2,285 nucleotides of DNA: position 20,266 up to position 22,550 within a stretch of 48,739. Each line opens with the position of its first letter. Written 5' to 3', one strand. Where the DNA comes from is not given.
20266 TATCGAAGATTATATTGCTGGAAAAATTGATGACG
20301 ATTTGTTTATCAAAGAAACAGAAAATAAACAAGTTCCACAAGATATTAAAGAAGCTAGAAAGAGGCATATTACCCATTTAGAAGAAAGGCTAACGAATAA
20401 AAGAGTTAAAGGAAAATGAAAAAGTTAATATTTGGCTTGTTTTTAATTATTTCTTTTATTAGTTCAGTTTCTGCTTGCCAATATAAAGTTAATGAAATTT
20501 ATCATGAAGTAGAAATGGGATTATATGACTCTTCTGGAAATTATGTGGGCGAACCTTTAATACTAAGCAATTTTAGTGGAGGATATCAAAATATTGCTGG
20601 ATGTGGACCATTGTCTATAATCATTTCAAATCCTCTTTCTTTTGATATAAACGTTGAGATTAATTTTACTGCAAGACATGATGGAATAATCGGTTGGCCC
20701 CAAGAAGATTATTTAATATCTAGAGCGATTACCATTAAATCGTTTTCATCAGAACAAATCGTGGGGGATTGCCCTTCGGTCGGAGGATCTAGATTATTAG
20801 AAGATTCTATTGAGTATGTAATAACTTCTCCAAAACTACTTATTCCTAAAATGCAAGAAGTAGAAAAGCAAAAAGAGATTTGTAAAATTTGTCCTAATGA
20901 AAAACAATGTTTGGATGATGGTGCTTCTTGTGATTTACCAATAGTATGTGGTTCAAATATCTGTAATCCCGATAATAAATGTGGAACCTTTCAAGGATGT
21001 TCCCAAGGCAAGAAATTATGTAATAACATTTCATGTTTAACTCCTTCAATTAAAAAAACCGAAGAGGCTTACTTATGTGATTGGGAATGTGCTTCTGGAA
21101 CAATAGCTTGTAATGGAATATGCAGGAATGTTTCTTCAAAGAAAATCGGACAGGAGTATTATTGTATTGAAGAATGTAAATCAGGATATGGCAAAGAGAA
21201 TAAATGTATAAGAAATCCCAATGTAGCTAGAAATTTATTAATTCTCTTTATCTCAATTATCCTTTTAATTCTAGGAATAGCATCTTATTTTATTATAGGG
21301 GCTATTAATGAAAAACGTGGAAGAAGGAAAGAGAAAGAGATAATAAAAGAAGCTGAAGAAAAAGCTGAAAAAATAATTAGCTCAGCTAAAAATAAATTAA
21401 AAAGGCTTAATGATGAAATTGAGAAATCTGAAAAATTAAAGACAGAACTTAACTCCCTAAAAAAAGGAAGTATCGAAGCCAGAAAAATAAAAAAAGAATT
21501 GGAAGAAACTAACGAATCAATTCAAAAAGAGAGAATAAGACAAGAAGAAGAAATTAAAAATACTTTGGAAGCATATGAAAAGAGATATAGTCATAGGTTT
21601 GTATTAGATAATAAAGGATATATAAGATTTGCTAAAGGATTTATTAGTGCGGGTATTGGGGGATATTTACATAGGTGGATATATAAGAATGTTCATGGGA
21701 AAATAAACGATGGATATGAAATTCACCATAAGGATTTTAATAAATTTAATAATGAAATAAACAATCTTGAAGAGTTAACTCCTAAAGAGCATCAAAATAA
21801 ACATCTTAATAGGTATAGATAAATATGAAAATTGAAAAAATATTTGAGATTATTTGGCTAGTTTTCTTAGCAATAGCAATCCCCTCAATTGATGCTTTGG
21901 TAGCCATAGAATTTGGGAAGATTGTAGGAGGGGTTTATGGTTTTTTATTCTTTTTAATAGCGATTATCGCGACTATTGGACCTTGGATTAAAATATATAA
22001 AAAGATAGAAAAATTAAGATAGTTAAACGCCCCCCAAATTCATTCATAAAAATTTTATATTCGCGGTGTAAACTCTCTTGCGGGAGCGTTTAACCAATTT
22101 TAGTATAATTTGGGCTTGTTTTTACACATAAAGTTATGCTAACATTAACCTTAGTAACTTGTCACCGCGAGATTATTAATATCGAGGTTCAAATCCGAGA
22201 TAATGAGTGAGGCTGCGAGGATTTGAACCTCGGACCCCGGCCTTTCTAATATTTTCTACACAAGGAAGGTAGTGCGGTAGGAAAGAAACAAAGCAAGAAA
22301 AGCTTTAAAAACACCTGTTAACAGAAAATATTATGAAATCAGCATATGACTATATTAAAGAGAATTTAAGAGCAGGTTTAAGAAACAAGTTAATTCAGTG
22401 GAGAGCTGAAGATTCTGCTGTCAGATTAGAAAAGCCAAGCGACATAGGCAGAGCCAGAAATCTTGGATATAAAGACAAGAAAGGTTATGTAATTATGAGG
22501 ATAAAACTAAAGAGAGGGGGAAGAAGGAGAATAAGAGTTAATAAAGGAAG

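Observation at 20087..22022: RHH regulator, receptor-like transmembrane HNH nuclease and small membrane protein in one tight operon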

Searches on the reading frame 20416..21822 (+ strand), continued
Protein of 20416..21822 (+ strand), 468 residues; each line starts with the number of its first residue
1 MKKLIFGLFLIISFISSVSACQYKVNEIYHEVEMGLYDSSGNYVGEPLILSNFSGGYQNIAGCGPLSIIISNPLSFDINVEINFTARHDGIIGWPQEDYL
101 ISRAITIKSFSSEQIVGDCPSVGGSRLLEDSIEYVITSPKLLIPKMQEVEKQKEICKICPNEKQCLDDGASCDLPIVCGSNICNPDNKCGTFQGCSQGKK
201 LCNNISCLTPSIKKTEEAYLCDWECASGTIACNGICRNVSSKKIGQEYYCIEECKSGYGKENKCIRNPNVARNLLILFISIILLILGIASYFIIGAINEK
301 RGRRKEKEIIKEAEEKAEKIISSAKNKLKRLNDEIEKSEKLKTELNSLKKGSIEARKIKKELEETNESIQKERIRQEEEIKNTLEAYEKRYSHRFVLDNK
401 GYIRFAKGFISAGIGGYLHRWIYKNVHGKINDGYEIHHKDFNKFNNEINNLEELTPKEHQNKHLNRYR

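Call 39: fold_search(model_id=the predicted structure, library=pdb)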
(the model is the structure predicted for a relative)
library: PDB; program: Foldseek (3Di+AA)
matches with E <= 10: 1567; with E <= 0.001: 0
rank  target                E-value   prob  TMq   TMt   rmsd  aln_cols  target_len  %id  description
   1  9out_B                4.4e-03  0.75  0.11  0.14  17.2       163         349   11  SPOP double donut locally refined MATH domains (released 2025-07-30)
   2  3but                  5.2e-03  0.94  0.12  0.33  12.8       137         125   12  Crystal structure of protein Af_0446 from Archaeoglobus fulgidus (released 2008-01-15)
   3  9out_G                5.5e-03  0.57  0.10  0.22  17.0       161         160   12  SPOP double donut locally refined MATH domains (released 2025-07-30)
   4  1xvs_A                6.8e-03  0.89  0.11  0.32  17.8       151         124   12  Crystal structure of apaG Protein from Vibrio cholerae (released 2004-12-14)
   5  9out_A                6.8e-03  0.41  0.08  0.10  18.6       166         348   11  SPOP double donut locally refined MATH domains (released 2025-07-30)
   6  7lnp_A                7.2e-03  0.97  0.11  0.10  12.9       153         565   15  Structure of the exo-alpha-L-galactosidase BpGH29 (D264N mutant) from Bacteroides plebeius in complex with paranitroph (released 2022-02-09)
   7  7lnp_D                8.0e-03  0.96  0.11  0.10  12.9       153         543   15  Structure of the exo-alpha-L-galactosidase BpGH29 (D264N mutant) from Bacteroides plebeius in complex with paranitroph (released 2022-02-09)
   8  5uj6_A                8.4e-03  0.77  0.12  0.08  16.3       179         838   10  Crystal Structure of Bacteroides Uniformis beta-glucuronidase (released 2017-06-28)
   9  2wtr_B                8.4e-03  0.57  0.11  0.13  18.0       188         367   12  Full length Arrestin2 (released 2009-09-29)
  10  7bj3                  8.9e-03  0.96  0.11  0.06  12.0       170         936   11  ScpA from Streptococcus pyogenes, S512A active site mutant (released 2021-05-12)
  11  5cl2_A                8.9e-03  0.44  0.08  0.13  13.1       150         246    8  Crystal structure of Spo0M, sporulation control protein, from Bacillus subtilis. (released 2015-12-16)
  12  1tza_B                9.9e-03  0.95  0.12  0.35  15.6       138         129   14  X-ray structure of Northeast Structural Genomics Consortium target SoR45 (released 2004-07-27)
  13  4c47_B                9.9e-03  0.84  0.11  0.23  16.7       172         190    9  Salmonella enterica trimeric lipoprotein SadB (released 2014-01-08)
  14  4c47_A                1.1e-02  0.80  0.11  0.23  16.8       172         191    8  Salmonella enterica trimeric lipoprotein SadB (released 2014-01-08)
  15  8va7_B                1.2e-02  0.99  0.14  0.10  10.4       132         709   10  Crystal structure of CapGH3a enzyme retrieved from capybara gut metagenome (released 2024-10-23)
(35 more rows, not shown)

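Call 49: find_related_loci(query=A3, collection=genome_contigs, flank=4000)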
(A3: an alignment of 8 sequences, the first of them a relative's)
Query A3 (468 aa) in genome_contigs; peptide patterns used: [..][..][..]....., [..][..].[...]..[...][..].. (x = any residue, [..] = any of these).
320 stretches matched a pattern; 26 encode a relative of the query (tblastn E <= 1e-3); 26 distinct loci.
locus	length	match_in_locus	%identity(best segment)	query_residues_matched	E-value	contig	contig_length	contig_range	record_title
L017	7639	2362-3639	57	13-468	5e-142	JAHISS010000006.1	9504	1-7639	MAG: Nanoarchaeota archaeon isolate MM_PC_MetaG.mb.185 MM_PC_MetaG.mb.185_k141_54506, whole genome shotgun sequence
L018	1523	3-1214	30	24-463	1e-60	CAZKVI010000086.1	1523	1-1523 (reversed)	MAG TPA_asm: uncultured Methanosarcinales archaeon isolate SRP077602_co2_3 genome assembly, contig: NODE_137528_length_1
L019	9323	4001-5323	31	21-467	2e-48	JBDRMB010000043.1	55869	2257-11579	MAG: archaeon isolate MEGAHIT-group-1.81 k141_3473123, whole genome shotgun sequence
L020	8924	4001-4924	38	166-451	1e-42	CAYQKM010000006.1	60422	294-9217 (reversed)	MAG TPA_asm: Candidatus Woesearchaeota archaeon isolate SRP263991_co6_206 genome assembly, contig: NODE_238_length_60422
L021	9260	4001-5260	28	15-468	2e-37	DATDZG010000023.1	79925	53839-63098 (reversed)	MAG TPA_asm: Candidatus Nanoarchaeia archaeon isolate SMAG_U8186 k141_1028065, whole genome shotgun sequence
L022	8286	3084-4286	29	4-463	2e-33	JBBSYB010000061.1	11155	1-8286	MAG: Candidatus Aenigmatarchaeota archaeon isolate H43-bin179_1 H43_bin179_1_000000000061, whole genome shotgun sequence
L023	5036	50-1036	31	126-465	2e-33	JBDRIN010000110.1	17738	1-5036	MAG: archaeon isolate MEGAHIT-group-1.588 k141_4253170, whole genome shotgun sequence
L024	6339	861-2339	26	9-465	3e-25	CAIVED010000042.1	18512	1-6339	uncultured archaeon isolate AlinenSediments_bin-0934 genome assembly, contig: bin-0934:42/44, whole genome shotgun seque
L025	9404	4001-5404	26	3-467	2e-17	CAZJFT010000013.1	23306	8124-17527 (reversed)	MAG TPA_asm: uncultured Methanosarcinales archaeon isolate binchicken_co22_118 genome assembly, contig: NODE_2321_length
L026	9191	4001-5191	25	1-466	3e-16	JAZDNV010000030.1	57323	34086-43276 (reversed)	MAG: Candidatus Aenigmatarchaeota archaeon isolate MEGAHIT-group-0.728 k141_7442737, whole genome shotgun sequence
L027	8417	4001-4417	34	330-467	2e-12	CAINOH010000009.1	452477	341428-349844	uncultured Candidatus Micrarchaeota archaeon isolate AlinenSediments_bin-2061 genome assembly, contig: bin-2061:09/25, w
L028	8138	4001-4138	61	418-463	1e-10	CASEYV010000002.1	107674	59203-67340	uncultured bacterium isolate O97_L4_313313_idba_bin.81 genome assembly, contig: O97_L4_313313_idba_bin.81.fa_scaffold_68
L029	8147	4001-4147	53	418-466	6e-10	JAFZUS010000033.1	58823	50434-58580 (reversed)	MAG: Prevotella sp. isolate RGIG8115 Water_buffalos_Rumen-3__c197654, whole genome shotgun sequence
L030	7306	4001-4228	38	396-463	5e-10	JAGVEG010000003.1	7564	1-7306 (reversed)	MAG: Candidatus Berkelbacteria bacterium isolate WC_12 c_000000039401, whole genome shotgun sequence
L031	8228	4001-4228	40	389-465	8e-10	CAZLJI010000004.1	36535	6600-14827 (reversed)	MAG TPA_asm: uncultured Ignavibacteriaceae bacterium isolate SRP319275_co4_56 genome assembly, contig: NODE_620_length_3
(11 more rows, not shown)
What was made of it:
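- The family is restricted to DPANN lineages (call 49), which are host-dependent (established knowledge).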

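Call 56: find_related_loci(query=A3, collection=viral_contigs, flank=5000)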
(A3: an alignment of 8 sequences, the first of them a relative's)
Query A3 (468 aa) in viral_contigs; peptide patterns used: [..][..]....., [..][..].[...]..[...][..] (x = any residue, [..] = any of these).
600 stretches matched a pattern (row limit reached: there are more); 135 encode a relative of the query (tblastn E <= 1e-3); the best 80 are kept; 80 distinct loci.
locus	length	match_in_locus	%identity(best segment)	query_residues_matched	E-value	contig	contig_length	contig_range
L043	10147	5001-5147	57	417-465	3e-12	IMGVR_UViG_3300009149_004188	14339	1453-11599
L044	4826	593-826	43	390-468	2e-11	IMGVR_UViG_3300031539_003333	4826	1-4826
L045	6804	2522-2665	58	418-465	4e-11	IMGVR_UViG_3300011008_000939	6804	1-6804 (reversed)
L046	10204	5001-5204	44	396-463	4e-11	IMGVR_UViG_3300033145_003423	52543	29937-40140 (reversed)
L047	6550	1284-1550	40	396-468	5e-11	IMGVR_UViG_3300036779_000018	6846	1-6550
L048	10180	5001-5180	47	404-463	1e-10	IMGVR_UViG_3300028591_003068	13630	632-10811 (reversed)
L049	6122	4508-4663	54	411-459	1e-10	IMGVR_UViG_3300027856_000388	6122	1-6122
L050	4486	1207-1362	54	411-459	1e-10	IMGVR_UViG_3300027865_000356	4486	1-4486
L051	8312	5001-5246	37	396-467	4e-10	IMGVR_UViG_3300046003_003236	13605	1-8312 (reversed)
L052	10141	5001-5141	57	417-463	7e-10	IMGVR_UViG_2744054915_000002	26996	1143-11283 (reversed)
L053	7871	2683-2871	49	399-463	1e-9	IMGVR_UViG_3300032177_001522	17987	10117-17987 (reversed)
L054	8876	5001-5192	42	395-463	9e-10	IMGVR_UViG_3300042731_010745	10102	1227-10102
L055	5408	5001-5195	41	394-465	9e-10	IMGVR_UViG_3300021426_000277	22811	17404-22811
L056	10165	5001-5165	49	409-463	1e-9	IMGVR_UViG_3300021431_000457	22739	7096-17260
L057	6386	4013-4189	44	404-462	2e-9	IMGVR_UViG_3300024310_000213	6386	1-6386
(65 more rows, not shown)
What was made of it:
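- Closest known: Phage and free-standing HNH_3. Same: Identity to viral copies reaches 58% over about 46 residues (call 56).
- The HNH core is up to 58% identical to phage HNH_3 endonucleases (call 56).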

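Call 59: find_related_loci(query=A5, collection=metagenome_contigs, flank=3000)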
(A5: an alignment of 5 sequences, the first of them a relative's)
Query A5 (468 aa) in metagenome_contigs; peptide patterns used: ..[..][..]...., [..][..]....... (x = any residue, [..] = any of these).
176 stretches matched a pattern; 8 encode a relative of the query (tblastn E <= 1e-3); 8 distinct loci.
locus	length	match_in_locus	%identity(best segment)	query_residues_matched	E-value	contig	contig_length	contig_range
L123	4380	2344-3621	57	13-468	1e-145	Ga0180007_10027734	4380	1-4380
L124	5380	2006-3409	38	1-462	8e-80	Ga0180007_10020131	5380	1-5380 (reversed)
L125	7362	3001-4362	33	13-460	2e-66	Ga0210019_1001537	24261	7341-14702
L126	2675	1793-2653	41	6-314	1e-48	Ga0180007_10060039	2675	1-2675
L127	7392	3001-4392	31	1-451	2e-45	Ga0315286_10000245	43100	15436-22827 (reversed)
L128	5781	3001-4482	29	15-468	4e-44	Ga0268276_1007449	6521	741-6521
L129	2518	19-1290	38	66-460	4e-26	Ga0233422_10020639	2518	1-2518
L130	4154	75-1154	45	138-460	4e-22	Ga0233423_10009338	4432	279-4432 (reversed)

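Call 63: fold_search(model_id=the predicted structure, library=viral)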
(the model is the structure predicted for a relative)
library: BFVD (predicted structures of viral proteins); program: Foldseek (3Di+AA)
matches with E <= 10: 1406; with E <= 0.001: 5
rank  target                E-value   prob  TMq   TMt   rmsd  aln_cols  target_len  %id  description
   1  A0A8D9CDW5            2.6e-04  1.00  0.12  0.43  15.9       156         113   14  Uncharacterized protein [uncultured marine phage]
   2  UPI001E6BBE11         3.7e-04  1.00  0.12  0.13  17.2       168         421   12  (no name look-up for this kind of identifier)
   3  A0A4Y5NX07            4.8e-04  1.00  0.14  0.35   4.1        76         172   34  (no name in the UniProt tables at hand)
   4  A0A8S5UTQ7            8.8e-04  1.00  0.14  0.45  13.6       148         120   15  Outer membrane protein assembly factor [Myoviridae sp. ctYA416]
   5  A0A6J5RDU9            9.8e-04  1.00  0.14  0.77   3.7        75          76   31  HNHc domain containing protein [uncultured Caudovirales phage]
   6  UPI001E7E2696         1.5e-03  1.00  0.13  0.36   2.9        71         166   24  (no name look-up for this kind of identifier)
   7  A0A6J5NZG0            1.5e-03  1.00  0.13  0.51   4.1        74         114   26  HNH nuclease [uncultured Caudovirales phage]
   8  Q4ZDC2                1.7e-03  1.00  0.14  0.42   2.1        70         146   27  ORF027 [Staphylococcus phage 85]
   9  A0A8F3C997            1.7e-03  1.00  0.13  0.38   2.6        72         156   30  HNH endonuclease [Escherichia phage vB_EcoP_SU7]
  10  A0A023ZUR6            1.9e-03  1.00  0.12  0.43  12.1       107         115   23  Putative endonuclease [Escherichia phage e4/1c]
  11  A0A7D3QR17            2.2e-03  1.00  0.14  0.32   1.4        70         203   33  (no name in the UniProt tables at hand)
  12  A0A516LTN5            2.2e-03  0.89  0.09  0.21  14.7       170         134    9  (no name in the UniProt tables at hand)
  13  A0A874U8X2            2.4e-03  0.28  0.08  0.09  19.8       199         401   12  (no name in the UniProt tables at hand)
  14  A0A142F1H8            2.6e-03  1.00  0.14  0.38   2.4        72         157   28  HNH homing endonuclease [Bacillus phage Shbh1]
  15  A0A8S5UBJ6            2.8e-03  0.84  0.09  0.23  17.6       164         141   13  Uncharacterized protein [Caudovirales sp. ctcT39]
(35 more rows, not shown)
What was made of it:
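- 21592..21822 (+): Cytoplasmic HNH_3 nuclease domain (aa 393-468) plus stop codon. Superposes on phage HNH endonucleases at rmsd 1.4-4 A (call 63).
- On HNH_3 / beta-beta-alpha-Me nuclease (PF13392): The model overlays phage HNH endonucleases at rmsd 1.4-4 A over about 70 residues (call 63).
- Closest known: Phage and free-standing HNH_3. Same: The structural overlay is at rmsd 1.4-4 A (call 63).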

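Call 68: search_protein_families(library=ncbifam, proteins=[window:20416-21822:+], max_evalue=0.1)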
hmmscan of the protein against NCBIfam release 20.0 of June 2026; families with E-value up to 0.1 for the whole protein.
window:20416-21822:+ (468 aa): 4 families
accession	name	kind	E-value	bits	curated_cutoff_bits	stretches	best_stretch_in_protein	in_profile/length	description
NF009344.0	PRK12705.1-1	equivalog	0.00021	20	831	1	280-382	7-131/572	hypothetical protein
NF033760.1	gliding_GltG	equivalog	0.016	13.7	650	1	278-385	339-449/650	adventurous gliding motility protein GltG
TIGR04265.1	bac_cardiolipin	equivalog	0.022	13.7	290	1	271-353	30-115/483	cardiolipin synthase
NF033801.3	NprX_fam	subfamily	0.061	13.1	33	0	1-23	1-23/42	NprX family peptide pheromone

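Call 69: search_protein_families(library=phrogs, proteins=[window:20416-21822:+], max_evalue=0.01)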
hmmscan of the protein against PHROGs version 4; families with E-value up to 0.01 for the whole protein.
window:20416-21822:+ (468 aa): 13 families
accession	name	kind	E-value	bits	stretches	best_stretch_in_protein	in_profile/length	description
phrog_99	-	DNA, RNA and nucleotide metabolism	9.1e-12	46.3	1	317-461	45-203/383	HNH endonuclease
phrog_15471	-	DNA, RNA and nucleotide metabolism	2.4e-10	41.6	1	401-463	17-80/183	HNH endonuclease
phrog_7545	-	DNA, RNA and nucleotide metabolism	2.1e-08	35.5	1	356-464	22-134/160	HNH endonuclease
phrog_59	-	DNA, RNA and nucleotide metabolism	8.7e-08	32.9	1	398-467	172-239/423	HNH endonuclease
phrog_826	-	DNA, RNA and nucleotide metabolism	1.3e-07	32.5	1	400-465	95-160/281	HNH endonuclease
phrog_21964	-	DNA, RNA and nucleotide metabolism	2e-05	25.3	1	388-466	136-215/244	HNH endonuclease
phrog_4578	-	DNA, RNA and nucleotide metabolism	6.5e-05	23.8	1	422-460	18-56/130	HNH endonuclease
phrog_1891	-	DNA, RNA and nucleotide metabolism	6.6e-05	23.5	1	305-463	68-212/255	HNH endonuclease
phrog_14913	-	DNA, RNA and nucleotide metabolism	9.8e-05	23.4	1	419-464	43-89/149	HNH endonuclease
phrog_3593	-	DNA, RNA and nucleotide metabolism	0.00056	20.6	1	364-463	40-140/210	HNH endonuclease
phrog_6631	-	unknown function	0.0029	18.2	1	277-385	8-118/251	-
phrog_339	-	tail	0.0064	15.7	1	300-389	683-771/1123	tail length tape measure protein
phrog_77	-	DNA, RNA and nucleotide metabolism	0.0078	15.7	1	308-465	467-599/967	SbcC-like subunit of palindrome specific endonuclease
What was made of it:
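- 21592..21822 (+): PHROG HNH families to 9e-12 (call 69).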

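Call 95: search_protein_families(library=pfam, proteins=[L001:7050-8072:+, L001:4408-4746:+, L017:277-1653:+], max_evalue=0.001)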
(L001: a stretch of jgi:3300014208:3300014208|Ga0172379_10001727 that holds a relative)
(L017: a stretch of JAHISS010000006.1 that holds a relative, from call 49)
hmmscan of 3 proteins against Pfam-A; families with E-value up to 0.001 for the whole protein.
L001:7050-8072:+ (340 aa): 6 families
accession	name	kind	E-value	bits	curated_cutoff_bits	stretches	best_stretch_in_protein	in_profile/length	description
PF00398.26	RrnaAD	-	2.5e-08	33.8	24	1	38-119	29-96/263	Ribosomal RNA adenine dimethylase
PF03602.21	Cons_hypoth95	-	5.7e-06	26.6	24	1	38-116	40-120/182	Conserved hypothetical protein 95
PF02390.23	Methyltransf_4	-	7.7e-06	25.9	24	1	43-98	5-62/173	Putative methyltransferase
PF09445.16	Methyltransf_15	-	0.00011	22.3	22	1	41-115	2-77/165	RNA cap guanine-N2 methyltransferase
PF05958.17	tRNA_U5-meth_tr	-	0.00013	21.6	23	1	39-108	201-271/357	tRNA (Uracil-5-)-methyltransferase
PF01189.24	Methyltr_RsmB-F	-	0.00028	21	27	1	44-101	13-73/199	16S rRNA methyltransferase RsmB/F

L001:4408-4746:+ (112 aa): 0 families

L017:277-1653:+ (458 aa): 0 families

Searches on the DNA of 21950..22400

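Call 54: search_rna_families(source=window, start=21950, end=22400, threshold=evalue, max_evalue=1, show_alignments=2)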
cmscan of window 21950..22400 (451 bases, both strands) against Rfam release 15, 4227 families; matches with E-value up to 1: 3.
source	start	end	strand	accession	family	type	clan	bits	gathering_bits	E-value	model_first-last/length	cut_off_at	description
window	22103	22193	+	RF01475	rli45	Gene; antisense;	-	22.7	60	0.15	1-78/78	no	Listeria snRNA rli45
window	22209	22244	-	RF01684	mascRNA-menRNA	Gene;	-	19.6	42.5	0.19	1-56/56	no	MALAT1-associated small cytoplasmic RNA/MEN beta RNA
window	22001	22177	+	RF02384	FasX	Gene; sRNA;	-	19.1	100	0.62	1-205/205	no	FasX small RNA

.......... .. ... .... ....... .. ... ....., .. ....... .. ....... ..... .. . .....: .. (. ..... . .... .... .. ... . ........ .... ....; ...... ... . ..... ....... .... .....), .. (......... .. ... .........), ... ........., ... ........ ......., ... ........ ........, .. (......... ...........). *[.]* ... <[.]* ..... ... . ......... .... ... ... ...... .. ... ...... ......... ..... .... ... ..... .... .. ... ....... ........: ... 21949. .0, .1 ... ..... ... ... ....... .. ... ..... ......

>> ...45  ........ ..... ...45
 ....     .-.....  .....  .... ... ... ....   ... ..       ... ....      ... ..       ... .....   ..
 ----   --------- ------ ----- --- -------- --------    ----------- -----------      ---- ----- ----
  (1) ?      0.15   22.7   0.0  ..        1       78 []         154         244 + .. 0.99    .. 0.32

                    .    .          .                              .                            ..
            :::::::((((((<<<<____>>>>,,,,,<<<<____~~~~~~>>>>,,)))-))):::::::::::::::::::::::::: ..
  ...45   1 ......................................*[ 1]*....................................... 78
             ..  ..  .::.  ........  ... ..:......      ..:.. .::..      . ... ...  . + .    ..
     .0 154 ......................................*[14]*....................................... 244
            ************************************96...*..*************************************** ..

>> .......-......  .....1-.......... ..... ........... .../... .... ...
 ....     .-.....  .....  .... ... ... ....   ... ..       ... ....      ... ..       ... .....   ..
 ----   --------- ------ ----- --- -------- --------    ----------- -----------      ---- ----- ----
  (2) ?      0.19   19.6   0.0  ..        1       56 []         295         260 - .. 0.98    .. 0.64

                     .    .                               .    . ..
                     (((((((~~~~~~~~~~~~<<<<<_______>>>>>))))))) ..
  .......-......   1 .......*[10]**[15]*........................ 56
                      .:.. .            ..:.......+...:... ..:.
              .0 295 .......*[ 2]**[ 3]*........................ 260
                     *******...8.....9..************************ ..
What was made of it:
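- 22209..22244 (-): tRNA 3'-half-like sequence (T arm plus acceptor strand). It is either an integration-site remnant or a split or odd tRNA. The T-arm and acceptor pattern is seen in call 54.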
